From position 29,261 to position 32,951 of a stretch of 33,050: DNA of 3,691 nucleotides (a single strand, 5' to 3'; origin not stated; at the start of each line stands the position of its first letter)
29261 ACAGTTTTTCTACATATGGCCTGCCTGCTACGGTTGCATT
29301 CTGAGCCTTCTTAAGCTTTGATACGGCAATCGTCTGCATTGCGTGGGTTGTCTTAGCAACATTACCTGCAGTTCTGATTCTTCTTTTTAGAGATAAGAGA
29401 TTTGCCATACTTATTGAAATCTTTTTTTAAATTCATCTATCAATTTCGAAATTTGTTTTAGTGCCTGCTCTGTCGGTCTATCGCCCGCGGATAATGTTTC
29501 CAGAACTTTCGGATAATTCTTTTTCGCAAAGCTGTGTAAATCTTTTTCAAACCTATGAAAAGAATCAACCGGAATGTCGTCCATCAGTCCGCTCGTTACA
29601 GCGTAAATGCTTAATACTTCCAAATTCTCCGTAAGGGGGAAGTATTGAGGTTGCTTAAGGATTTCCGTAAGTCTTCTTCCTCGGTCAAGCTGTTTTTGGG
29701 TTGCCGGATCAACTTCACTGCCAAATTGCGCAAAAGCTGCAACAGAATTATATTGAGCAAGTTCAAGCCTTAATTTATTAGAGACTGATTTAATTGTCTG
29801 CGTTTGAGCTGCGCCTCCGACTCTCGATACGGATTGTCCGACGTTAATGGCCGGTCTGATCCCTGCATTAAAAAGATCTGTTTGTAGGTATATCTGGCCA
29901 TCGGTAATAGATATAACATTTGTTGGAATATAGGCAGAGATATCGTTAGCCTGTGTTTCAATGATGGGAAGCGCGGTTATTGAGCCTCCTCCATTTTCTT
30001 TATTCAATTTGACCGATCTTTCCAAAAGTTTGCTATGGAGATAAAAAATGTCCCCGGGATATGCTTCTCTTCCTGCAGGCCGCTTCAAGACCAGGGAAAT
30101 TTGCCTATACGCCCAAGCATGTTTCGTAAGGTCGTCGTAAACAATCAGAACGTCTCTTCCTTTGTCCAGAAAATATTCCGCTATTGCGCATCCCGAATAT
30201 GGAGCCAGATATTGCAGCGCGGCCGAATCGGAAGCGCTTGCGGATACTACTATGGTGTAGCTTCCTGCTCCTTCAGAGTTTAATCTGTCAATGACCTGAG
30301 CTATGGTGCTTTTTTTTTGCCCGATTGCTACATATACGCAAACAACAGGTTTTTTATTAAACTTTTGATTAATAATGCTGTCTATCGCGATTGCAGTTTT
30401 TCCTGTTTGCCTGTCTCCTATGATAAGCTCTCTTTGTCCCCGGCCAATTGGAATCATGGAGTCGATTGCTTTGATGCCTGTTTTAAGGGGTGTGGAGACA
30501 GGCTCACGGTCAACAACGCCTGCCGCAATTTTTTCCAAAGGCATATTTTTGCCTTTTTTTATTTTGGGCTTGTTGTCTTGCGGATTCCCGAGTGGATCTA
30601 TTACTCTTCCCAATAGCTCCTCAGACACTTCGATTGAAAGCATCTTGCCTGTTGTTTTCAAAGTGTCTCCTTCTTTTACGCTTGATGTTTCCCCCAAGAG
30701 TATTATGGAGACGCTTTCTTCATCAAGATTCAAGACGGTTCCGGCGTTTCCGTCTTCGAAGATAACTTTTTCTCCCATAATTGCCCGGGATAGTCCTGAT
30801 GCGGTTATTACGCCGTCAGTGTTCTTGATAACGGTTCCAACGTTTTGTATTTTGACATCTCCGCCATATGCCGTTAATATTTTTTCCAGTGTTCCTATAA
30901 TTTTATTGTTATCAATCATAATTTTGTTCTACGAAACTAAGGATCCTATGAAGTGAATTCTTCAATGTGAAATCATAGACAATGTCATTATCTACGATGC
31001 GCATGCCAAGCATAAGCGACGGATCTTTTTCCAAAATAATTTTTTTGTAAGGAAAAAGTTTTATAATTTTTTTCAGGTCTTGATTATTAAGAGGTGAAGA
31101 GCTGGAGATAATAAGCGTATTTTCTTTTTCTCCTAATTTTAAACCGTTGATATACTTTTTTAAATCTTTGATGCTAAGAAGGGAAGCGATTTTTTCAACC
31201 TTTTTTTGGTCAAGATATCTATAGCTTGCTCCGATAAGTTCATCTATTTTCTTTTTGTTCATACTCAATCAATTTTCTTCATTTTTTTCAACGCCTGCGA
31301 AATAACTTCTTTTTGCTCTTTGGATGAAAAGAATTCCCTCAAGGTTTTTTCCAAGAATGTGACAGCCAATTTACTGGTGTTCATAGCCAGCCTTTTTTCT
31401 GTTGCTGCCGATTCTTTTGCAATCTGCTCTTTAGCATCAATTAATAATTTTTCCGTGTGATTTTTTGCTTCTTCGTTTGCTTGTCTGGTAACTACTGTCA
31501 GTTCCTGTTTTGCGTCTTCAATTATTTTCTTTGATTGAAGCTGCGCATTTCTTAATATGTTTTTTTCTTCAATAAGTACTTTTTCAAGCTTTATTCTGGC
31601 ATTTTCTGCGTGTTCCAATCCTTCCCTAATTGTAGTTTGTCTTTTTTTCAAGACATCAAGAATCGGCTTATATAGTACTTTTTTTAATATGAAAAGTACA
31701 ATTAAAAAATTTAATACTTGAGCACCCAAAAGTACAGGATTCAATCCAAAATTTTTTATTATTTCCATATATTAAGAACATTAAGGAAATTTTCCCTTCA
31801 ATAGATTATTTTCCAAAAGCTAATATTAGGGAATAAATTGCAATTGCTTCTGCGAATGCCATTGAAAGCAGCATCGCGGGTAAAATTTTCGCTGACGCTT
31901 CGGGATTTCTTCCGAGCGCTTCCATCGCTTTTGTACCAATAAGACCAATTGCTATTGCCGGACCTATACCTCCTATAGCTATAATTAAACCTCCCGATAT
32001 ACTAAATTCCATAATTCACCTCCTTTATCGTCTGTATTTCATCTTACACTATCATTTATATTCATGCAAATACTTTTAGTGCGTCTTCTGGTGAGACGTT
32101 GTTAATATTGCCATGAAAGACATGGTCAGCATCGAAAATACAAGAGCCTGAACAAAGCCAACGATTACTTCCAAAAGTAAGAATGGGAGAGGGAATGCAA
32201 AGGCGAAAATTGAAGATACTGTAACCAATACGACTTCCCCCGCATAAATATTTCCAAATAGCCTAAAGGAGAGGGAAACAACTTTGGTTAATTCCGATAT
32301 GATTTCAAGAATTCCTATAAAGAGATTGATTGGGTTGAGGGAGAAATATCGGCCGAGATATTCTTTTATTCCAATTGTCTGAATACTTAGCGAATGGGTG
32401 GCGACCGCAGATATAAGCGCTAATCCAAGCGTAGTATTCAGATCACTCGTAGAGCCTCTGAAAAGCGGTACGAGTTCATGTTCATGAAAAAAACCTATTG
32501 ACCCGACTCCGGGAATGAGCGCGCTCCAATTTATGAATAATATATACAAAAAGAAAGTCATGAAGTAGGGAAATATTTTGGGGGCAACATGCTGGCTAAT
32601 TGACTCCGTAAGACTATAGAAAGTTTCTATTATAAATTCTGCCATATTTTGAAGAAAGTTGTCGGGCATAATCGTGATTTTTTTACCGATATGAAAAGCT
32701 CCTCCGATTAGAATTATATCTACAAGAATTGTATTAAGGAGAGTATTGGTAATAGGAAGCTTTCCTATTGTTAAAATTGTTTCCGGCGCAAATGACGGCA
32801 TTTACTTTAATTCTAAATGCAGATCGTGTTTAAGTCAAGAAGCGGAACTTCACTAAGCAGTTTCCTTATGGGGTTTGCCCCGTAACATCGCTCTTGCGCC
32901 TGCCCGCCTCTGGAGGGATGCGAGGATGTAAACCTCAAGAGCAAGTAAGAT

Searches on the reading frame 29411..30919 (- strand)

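Call 5: search_protein_families(library=pfam, proteins=[window:29411-30919:-], max_evalue=0.01)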
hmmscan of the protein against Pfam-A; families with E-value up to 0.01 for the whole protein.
window:29411-30919:- (502 aa): 4 families
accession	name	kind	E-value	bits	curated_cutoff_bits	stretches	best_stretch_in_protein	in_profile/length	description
PF00006.31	ATP-synt_ab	-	1.7e-83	279.9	29.5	1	148-365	1-213/213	ATP synthase alpha/beta family, nucleotide-binding domain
PF00306.32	ATP-synt_ab_C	-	3.8e-39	134.3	27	1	372-497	1-126/126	ATP synthase alpha/beta chain, C terminal domain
PF02874.29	ATP-synt_ab_N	-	2.7e-07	31.5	20.9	1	25-91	3-69/69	ATP synthase alpha/beta family, beta-barrel domain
PF06745.19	ATPase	-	0.00035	20.4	26.6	1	145-211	1-68/231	KaiC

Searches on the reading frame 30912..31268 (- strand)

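Call 5: search_protein_families(library=pfam, proteins=[window:30912-31268:-], max_evalue=0.01)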
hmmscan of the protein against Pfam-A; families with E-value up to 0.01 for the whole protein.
window:30912-31268:- (118 aa): 1 family
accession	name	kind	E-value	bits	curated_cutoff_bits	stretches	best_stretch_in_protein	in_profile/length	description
PF00213.23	OSCP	-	0.0047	17.5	22.3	1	47-109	100-168/172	ATP synthase delta (OSCP) subunit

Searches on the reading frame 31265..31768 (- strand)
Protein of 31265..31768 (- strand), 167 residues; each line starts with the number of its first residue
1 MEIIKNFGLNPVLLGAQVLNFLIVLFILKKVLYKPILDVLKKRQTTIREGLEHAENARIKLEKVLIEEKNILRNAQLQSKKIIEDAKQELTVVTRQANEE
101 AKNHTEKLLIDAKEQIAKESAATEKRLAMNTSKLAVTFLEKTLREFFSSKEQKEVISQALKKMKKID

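Call 5: search_protein_families(library=pfam, proteins=[window:31265-31768:-], max_evalue=0.01)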
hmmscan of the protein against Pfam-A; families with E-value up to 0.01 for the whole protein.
window:31265-31768:- (167 aa): 2 families
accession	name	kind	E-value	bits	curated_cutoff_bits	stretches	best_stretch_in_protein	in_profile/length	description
PF00430.23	ATP-synt_B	-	6.5e-21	75.2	28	1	16-143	4-131/132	ATP synthase B/B' CF(0)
PF25053.1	DUF7791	-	0.0086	16.4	28.1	0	109-160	84-133/162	Domain of unknown function (DUF7791)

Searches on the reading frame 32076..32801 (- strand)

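Call 5: search_protein_families(library=pfam, proteins=[window:32076-32801:-], max_evalue=0.01)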
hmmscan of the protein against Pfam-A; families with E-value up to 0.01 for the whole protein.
window:32076-32801:- (241 aa): 1 family
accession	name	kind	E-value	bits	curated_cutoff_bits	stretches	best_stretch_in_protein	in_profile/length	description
PF00119.25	ATP-synt_A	-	1.1e-38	133.7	33.9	1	24-230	4-216/217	ATP synthase A chain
